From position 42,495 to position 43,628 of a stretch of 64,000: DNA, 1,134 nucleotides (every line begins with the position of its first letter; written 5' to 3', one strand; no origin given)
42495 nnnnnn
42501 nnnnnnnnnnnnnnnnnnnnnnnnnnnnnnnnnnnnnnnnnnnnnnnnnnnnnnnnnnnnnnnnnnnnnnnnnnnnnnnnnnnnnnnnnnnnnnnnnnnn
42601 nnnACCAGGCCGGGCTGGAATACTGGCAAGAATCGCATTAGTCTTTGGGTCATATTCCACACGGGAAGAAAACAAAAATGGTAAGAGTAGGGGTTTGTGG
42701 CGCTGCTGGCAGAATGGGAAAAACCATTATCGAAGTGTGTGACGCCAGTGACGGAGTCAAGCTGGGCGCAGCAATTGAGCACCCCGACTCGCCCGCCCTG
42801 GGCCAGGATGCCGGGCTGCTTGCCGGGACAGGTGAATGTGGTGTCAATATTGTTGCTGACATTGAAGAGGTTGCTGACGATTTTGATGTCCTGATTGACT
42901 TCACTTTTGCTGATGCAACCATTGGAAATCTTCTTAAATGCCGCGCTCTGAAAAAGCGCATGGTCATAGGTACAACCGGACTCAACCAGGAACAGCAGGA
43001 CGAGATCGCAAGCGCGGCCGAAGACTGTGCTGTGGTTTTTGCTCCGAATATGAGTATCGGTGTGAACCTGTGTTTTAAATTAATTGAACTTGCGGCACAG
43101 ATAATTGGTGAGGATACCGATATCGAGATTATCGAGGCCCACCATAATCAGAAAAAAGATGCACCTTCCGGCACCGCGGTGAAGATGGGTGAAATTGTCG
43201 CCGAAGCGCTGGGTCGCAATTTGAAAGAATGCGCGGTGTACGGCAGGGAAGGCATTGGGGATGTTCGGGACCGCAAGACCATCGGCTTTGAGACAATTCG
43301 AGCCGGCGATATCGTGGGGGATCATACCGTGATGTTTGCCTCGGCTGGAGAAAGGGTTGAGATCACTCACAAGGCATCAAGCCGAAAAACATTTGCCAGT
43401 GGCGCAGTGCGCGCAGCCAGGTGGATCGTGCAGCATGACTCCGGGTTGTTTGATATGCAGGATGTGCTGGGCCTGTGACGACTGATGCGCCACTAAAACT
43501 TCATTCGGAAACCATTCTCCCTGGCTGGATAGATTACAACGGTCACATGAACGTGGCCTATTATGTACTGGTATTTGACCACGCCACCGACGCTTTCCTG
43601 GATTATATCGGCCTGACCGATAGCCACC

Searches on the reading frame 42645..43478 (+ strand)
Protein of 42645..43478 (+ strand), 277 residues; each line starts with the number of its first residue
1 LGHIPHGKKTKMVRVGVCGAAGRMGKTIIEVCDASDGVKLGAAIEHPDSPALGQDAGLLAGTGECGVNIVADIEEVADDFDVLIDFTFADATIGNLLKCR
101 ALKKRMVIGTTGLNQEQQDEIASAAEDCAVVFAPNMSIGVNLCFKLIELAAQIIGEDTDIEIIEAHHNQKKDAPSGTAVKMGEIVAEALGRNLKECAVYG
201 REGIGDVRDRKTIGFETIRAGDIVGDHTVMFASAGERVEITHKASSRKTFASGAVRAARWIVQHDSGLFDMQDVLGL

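Call 26: search_protein_families(library=pfam, proteins=[window:42645-43478:+], max_evalue=0.00001)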
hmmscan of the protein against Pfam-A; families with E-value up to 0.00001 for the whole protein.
window:42645-43478:+ (277 aa): 2 families
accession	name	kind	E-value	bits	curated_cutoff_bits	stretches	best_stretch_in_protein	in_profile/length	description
PF05173.19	DapB_C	-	2.8e-45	153.8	27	1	139-275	1-121/121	Dihydrodipicolinate reductase, C-terminus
PF01113.26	DapB_N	-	7.2e-39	133.1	25.6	1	13-136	1-124/124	Dihydrodipicolinate reductase, N-terminus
